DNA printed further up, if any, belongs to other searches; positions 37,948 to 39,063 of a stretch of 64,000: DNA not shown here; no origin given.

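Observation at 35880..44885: Candidate undescribed system: a LytTR/HPK10-controlled island of secreted proteins, lipoproteins and small membrane proteins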

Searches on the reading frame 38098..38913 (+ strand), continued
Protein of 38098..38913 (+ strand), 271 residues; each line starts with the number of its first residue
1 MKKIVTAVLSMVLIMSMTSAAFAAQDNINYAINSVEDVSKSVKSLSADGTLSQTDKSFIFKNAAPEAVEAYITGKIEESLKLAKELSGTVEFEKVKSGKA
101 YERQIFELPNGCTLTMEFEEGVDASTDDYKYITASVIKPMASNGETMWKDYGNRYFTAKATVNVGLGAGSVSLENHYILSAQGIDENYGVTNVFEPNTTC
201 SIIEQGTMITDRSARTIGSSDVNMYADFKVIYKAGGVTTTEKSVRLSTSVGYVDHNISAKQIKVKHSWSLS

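Call 22: find_encoding_contigs(protein=P0053, flank=10000, max_places=2)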
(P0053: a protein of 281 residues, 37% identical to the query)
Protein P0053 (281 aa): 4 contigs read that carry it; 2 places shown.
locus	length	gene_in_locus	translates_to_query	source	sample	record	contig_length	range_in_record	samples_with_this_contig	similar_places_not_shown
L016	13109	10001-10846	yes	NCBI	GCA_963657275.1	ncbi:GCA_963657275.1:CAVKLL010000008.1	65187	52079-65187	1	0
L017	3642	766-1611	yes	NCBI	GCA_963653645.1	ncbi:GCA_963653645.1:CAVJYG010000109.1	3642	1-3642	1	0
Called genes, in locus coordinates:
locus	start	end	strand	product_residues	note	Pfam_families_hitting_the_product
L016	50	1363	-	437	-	PF02885:Glycos_trans_3N, PF00591:Glycos_transf_3, PF07831:PYNP_C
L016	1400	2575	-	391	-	PF01676:Metalloenzyme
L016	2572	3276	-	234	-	PF00149:Metallophos, PF12850:Metallophos_2 (weak)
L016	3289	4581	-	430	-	PF02646:RmuC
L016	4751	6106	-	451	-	PF03600:CitMHS, PF02040:ArsB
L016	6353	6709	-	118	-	PF00453:Ribosomal_L20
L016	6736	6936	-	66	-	PF01632:Ribosomal_L35p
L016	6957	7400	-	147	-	PF05198:IF3_N, PF00707:IF3_C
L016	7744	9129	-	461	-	PF04055:Radical_SAM, PF13353:Fer4_12 (weak)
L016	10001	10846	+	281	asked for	-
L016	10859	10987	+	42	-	-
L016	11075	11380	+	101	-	PF09862:DUF2089, PF22746:SHOCT-like_DUF2089-C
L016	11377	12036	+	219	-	-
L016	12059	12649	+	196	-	-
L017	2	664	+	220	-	?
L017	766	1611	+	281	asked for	-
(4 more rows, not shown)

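Call 23: find_encoding_contigs(protein=P0064, flank=10000, max_places=2)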
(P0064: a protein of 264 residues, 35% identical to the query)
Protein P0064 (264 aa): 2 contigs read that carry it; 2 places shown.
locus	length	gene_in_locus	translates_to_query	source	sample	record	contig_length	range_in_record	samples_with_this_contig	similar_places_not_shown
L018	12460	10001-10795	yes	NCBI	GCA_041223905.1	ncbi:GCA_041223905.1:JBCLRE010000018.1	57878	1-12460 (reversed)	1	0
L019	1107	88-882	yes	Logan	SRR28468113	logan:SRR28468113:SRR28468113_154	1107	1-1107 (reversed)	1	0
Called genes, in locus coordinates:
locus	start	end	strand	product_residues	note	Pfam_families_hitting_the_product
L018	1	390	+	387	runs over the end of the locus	PF03825:Nuc_H_symport, PF07690:MFS_1, PF12832:MFS_1_like, PF07690:MFS_1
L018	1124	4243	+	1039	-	PF00133:tRNA-synt_1, PF01921:tRNA-synt_1f (faint), PF09334:tRNA-synt_1g (weak), PF08264:Anticodon_1, PF19302:DUF5915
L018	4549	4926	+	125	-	PF00392:GntR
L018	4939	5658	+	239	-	PF00005:ABC_tran, PF13304:AAA_21 (weak)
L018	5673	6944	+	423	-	PF14903:WG_beta_rep (faint)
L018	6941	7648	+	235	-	-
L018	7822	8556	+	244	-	PF00072:Response_reg, PF04397:LytTR (weak)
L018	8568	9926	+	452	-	PF14501:HATPase_c_5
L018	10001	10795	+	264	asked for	-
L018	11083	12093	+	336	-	-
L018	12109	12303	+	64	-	-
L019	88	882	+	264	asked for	-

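Call 24: predict_structure(alignment_id=A1)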
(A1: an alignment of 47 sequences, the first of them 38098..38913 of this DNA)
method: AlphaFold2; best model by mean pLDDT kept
length: 271 residues; sequences in the alignment: 47
mean_pLDDT: 81.8   pTM: 0.78
mean pLDDT of the five models: 81.8, 80.3, 79.9, 79.7, 78.4
residues with pLDDT >= 90: 138; 70-90: 65; 50-70: 47; < 50: 21
segments of 3 or more residues with pLDDT < 50: 21-24, 129-144
pLDDT, mean of each block of 10 residues (from residue 1): 57 55 61 93 87 91 90 89 78 63 86 90 66 39 67 94 91 96 95 80 94 96 95 73 93 97 93 90
secondary structure, 60 per line:
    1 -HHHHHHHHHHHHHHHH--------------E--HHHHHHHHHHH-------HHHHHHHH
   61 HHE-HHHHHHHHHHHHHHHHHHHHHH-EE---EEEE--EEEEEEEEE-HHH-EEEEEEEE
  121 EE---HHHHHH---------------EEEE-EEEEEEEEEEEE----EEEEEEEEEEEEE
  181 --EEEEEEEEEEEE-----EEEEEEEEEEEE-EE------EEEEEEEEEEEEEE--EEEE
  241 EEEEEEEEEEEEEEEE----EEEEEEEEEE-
elements in order: H2-17 H35-45 H53-62 H65-86 E93-96 E99-107 E113-122 H126-131 E147-150 E152-163 E168-180 E183-194 E200-211 E221-234 E237-256 E261-270
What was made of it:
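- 38098..38913 (+): Gene A: secreted 271-aa protein (signal peptide ...AFA/AQ). It founds an uncharacterised family with the motif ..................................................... It is the conserved direct target of the regulator. AlphaFold2 pLDDT 81.8 and pTM 0.78: three helices followed by about 11 long beta strands (call 24).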

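Call 28: fold_search(model_id=the predicted structure, library=pdb)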
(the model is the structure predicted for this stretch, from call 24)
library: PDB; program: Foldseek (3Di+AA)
matches with E <= 10: 952; with E <= 0.001: 0
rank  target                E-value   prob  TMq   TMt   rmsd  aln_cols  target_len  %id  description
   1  4dxq                  4.2e-03  0.20  0.13  0.15  18.6       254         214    9  Crystal Structure of a reconstructed Kaede-type Red Fluorescent Protein, LEA Q38A (released 2013-02-27)
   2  9bq4_A                4.7e-03  0.21  0.14  0.17  18.6       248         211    7  YTP-E E148D, a weakly yellow thermostable protein (released 2024-09-04)
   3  5exb_B                5.2e-03  0.20  0.12  0.14  18.9       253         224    8  Wild type green fluorescent protein DendFP (Dendronephthya sp.) (released 2016-08-03)
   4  4gob_B                5.8e-03  0.18  0.13  0.15  18.9       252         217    8  Low pH Crystal Structure of a reconstructed Kaede-type Red Fluorescent Protein, Least Evolved Ancestor (LEA) (released 2013-07-31)
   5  4dxm_B                6.5e-03  0.20  0.13  0.15  18.6       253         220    8  Crystal Structure of an ancestral GFP-like protein (released 2013-02-27)
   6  6myc_G                7.2e-03  0.21  0.13  0.16  19.8       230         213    7  Room-temperature structure of deuterated Tetdron (isomorph 2) (released 2019-11-06)
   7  4gob_D                7.6e-03  0.20  0.14  0.16  19.0       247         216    8  Low pH Crystal Structure of a reconstructed Kaede-type Red Fluorescent Protein, Least Evolved Ancestor (LEA) (released 2013-07-31)
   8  4dxn                  7.6e-03  0.18  0.13  0.16  18.6       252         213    8  Crystal Structure of a reconstructed Kaede-type Red Fluorescent Protein, Least Evolved Ancestor (LEA) (released 2013-02-27)
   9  4tza_A                7.6e-03  0.18  0.13  0.15  18.8       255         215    7  TGP, an extremely thermostable green fluorescent protein created by structure-guided surface engineering (released 2014-10-22)
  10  4tzg_E                8.0e-03  0.18  0.13  0.15  18.5       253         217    8  Crystal structure of eCGP123, an extremely thermostable green fluorescent protein (released 2014-10-22)
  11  9c26                  8.5e-03  0.16  0.13  0.15  18.7       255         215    7  Cyan thermostable protein (CTP) 0.5 at pH 6.5 (released 2025-07-09)
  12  3ls3_B                9.0e-03  0.23  0.14  0.16  19.4       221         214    8  Padron0.9-ON (fluorescent state) (released 2010-03-16)
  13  6lz2_A                9.0e-03  0.18  0.13  0.15  18.2       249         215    7  Crystal structure of a thermostable green fluorescent protein (TGP) with a synthetic nanobody (Sb44) (released 2020-12-23)
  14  6ciu_A                9.0e-03  0.18  0.13  0.15  18.3       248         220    6  Structure of a Thr-rich interface in an Azami Green tetramer (released 2018-09-26)
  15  9ffi                  9.0e-03  0.18  0.13  0.15  17.0       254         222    8  mScarlet (SG C5) - Directionality of Optical Properties of Fluorescent Proteins (released 2025-06-04)
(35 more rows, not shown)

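Call 35: find_related_loci(query=A1, collection=genome_contigs, flank=8000)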
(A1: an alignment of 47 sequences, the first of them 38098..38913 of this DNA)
Query A1 (271 aa) in genome_contigs; peptide patterns used: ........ (x = any residue, [..] = any of these).
47 stretches matched a pattern; 28 encode a relative of the query (tblastn E <= 1e-3); 28 distinct loci.
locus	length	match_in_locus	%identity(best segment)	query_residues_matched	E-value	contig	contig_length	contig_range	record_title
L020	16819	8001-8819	40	1-271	4e-54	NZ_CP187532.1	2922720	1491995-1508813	Ihubacter sp. rT4E-8 chromosome, complete genome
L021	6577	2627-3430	39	1-271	1e-51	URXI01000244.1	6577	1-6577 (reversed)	uncultured Eubacterium sp. isolate UMGS1437 genome assembly, contig: NODE_1850_length_6577_cov_2.891751, whole genome sh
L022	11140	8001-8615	49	69-270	4e-51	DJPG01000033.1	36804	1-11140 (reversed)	MAG TPA_asm: Firmicutes bacterium UBA6418 UBA6418_contig_5509, whole genome shotgun sequence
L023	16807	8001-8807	37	1-268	4e-50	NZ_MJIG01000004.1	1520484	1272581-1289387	Anaerostipes sp. 992a contig000004, whole genome shotgun sequence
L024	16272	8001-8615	49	69-270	9e-50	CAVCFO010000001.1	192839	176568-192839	bacterium isolate G02606-L1_cleanbin_000001 genome assembly, contig: Spades_G02606-L1_contig_8, whole genome shotgun seq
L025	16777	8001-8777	36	2-271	2e-48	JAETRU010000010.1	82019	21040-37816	MAG: Eubacterium sp. isolate S30_Bin6 scaffold_297, whole genome shotgun sequence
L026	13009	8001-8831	36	1-271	1e-46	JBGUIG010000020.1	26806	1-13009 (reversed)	MAG: Anaerovoracaceae bacterium isolate ruminal_MAG_332 ruminal_MAG_332_contig_0020, whole genome shotgun sequence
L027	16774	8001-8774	34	2-271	1e-46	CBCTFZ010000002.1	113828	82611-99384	MAG TPA_asm: uncultured Emergencia sp. isolate SRR20550391_binner123_Refined_14 genome assembly, contig: ERZ24911587.159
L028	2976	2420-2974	48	90-271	1e-45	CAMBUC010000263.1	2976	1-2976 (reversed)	MAG: uncultured bacterium isolate SRR15732364_bin.27_metaWRAP_v1.3_MAG genome assembly, contig: ERZ9426311.10993, whole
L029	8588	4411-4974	47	87-271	1e-44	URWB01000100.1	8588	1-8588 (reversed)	uncultured Clostridiales bacterium isolate UMGS1400 genome assembly, contig: NODE_3884_length_8588_cov_3.773585, whole g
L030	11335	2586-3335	37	16-271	1e-44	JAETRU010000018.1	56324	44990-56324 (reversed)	MAG: Eubacterium sp. isolate S30_Bin6 scaffold_599, whole genome shotgun sequence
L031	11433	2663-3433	36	1-271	6e-44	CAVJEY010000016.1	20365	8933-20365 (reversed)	Christensenellaceae bacterium Phil1 isolate H07681-L1_cleanbin_000023 genome assembly, contig: Spades_H07681-L1_contig_1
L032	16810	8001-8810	37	9-271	4e-43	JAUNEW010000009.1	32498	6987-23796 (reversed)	MAG: Eubacteriales bacterium isolate S25M_St_metabat_108 NODE_494_length_32498_cov_15.338964, whole genome shotgun seque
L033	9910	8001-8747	38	30-271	2e-42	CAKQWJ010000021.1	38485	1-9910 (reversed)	MAG: uncultured Clostridia bacterium isolate REFINED_METABAT215_TOP10_CONTIGS_1500_ASSEMBLY_K77_MERGED__Hadza_MoBio_hadz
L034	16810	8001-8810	36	9-271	2e-42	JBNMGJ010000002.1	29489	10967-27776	MAG: Mogibacterium sp. isolate CM_BacMog884.151 k141_622069_length_29489_cov_12.0000, whole genome shotgun sequence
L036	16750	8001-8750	35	10-270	2e-40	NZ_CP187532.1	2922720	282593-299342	Ihubacter sp. rT4E-8 chromosome, complete genome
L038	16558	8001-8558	42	76-271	6e-36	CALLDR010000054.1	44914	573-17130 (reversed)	MAG TPA_asm: uncultured Emergencia sp. isolate SRR12395652_bin.29_CONCOCT_v1.1_MAG genome assembly, contig: ERZ1673725.6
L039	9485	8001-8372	49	141-270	9e-31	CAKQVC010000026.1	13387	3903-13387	MAG: uncultured Clostridia bacterium isolate REFINED_METABAT215_TOP10_CONTIGS_1500_ASSEMBLY_K77_MERGED__Nepal_MoBio_Fibe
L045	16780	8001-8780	35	2-271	2e-42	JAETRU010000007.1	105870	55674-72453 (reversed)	MAG: Eubacterium sp. isolate S30_Bin6 scaffold_187, whole genome shotgun sequence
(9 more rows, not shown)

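Call 40: search_protein_families(library=pfam, max_evalue=0.01, proteins=[L018:11083-12093:+, L009:11591-12655:+, L012:10793-11665:+, L024:8696-9676:+, L025:8790-9659:+, L030:3505-4392:+, L031:3644-4717:+, L031:4704-5549:+, L036:8940-9674:+, L036:9646-10803:+])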
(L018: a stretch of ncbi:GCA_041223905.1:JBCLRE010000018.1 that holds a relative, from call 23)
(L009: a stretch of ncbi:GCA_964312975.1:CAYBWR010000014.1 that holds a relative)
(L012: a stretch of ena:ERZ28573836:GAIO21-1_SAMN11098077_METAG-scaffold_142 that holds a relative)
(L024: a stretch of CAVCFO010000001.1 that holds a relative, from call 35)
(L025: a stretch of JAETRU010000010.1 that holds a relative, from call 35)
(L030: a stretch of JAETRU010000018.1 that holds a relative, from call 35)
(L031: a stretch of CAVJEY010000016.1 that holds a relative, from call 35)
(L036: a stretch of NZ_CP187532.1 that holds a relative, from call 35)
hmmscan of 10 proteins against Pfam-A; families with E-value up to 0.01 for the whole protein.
L018:11083-12093:+ (336 aa): 0 families

L009:11591-12655:+ (354 aa): 0 families

L012:10793-11665:+ (290 aa): 0 families

L024:8696-9676:+ (326 aa): 0 families

L025:8790-9659:+ (289 aa): 0 families

L030:3505-4392:+ (295 aa): 0 families

L031:3644-4717:+ (357 aa): 1 family
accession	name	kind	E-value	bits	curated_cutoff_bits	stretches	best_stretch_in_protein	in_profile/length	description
PF00082.27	Peptidase_S8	-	4.8e-38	131.5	21.8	1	62-329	2-277/288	Subtilase family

L031:4704-5549:+ (281 aa): 0 families

L036:8940-9674:+ (244 aa): 6 families
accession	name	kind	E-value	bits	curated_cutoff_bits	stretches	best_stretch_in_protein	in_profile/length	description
PF13529.12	Peptidase_C39_2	-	2.8e-24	86.7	24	1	78-213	1-143/143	Peptidase_C39 like family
PF03412.21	Peptidase_C39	-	1.8e-06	28.2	22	1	81-194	3-95/133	Peptidase C39 family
PF14399.12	BtrH_N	-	4.9e-06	27.3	29.7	1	129-195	55-123/134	Butirosin biosynthesis protein H, N-terminal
PF09778.15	Guanylate_cyc_2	-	6e-05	22.9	28.1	0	177-219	153-189/212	Guanylylate cyclase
PF11814.14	DUF3335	-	0.0013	18.7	25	1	80-109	1-30/206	Peptidase_C39 like family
PF12385.14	Peptidase_C70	-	0.0072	16.7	19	0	76-218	3-129/141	Papain-like cysteine protease AvrRpt2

L036:9646-10803:+ (385 aa): 0 families

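Call 53: search_protein_representatives(alignment_id=A1)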
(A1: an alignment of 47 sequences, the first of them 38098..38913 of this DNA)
Query: 47 sequences, 273 profile positions. Proteins with E-value up to 0.001 (for the whole library): 260; up to 1e-10: 193; up to 1e-30: 87. The best 150 are listed.
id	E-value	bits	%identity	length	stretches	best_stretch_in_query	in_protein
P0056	4.9e-96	337.5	-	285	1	1-272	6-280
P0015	5.4e-92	324.3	-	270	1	1-273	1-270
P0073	5.4e-91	321.0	-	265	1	1-273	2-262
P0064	1.0e-88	313.5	-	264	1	1-273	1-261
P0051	2.5e-88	312.2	-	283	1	4-272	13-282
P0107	1.1e-87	310.1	-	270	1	1-273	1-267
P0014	3.8e-87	308.3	-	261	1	1-273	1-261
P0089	3.5e-86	305.2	-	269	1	1-272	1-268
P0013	6.3e-86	304.4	-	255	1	1-273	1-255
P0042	1.3e-84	300.0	-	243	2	64-272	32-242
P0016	7.8e-84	297.5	-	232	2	65-273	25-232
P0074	9.2e-84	297.3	-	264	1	1-273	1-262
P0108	7.2e-83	294.3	-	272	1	1-273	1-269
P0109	2.2e-82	292.7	-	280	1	2-272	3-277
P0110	4.6e-81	288.4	-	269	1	1-273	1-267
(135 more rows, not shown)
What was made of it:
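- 38098..38913 (+): About 260 clusters at 50% identity, all single-domain and mostly about 230-300 aa (call 53).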

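Call 55: find_encoding_contigs(protein=P0008, flank=10000, max_places=3)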
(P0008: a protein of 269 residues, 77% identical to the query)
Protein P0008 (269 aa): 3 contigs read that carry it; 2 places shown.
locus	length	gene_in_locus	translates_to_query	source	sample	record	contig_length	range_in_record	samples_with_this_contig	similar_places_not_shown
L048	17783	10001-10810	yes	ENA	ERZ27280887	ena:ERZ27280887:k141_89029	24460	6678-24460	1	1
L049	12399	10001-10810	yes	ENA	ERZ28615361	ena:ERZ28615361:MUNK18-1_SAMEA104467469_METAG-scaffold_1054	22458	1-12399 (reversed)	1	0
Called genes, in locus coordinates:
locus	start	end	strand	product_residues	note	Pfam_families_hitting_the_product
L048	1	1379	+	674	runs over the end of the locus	PF17391:Urocanase_N, PF01175:Urocanase, PF17392:Urocanase_C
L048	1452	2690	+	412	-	PF07969:Amidohydro_3 (weak), PF01979:Amidohydro_1, PF07969:Amidohydro_3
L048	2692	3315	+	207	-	PF04961:FTCD_C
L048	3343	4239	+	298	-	PF07837:FTCD_N, PF02971:FTCD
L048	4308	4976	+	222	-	PF00392:GntR, PF07729:FCD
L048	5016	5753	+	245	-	PF04203:Sortase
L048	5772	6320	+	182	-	PF06541:ABC_trans_CmpB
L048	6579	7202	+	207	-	-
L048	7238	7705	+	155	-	-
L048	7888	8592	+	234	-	PF00072:Response_reg, PF04397:LytTR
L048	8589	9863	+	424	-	PF14501:HATPase_c_5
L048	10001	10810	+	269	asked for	-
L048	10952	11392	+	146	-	-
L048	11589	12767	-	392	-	PF01548:DEDD_Tnp_IS110, PF02371:Transposase_20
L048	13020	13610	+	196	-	-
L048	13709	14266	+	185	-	PF00413:Peptidase_M10 (weak)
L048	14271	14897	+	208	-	-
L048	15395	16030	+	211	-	-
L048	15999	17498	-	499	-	PF05598:DUF772, PF01609:DDE_Tnp_1, PF13751:DDE_Tnp_1_6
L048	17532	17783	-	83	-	?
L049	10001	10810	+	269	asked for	-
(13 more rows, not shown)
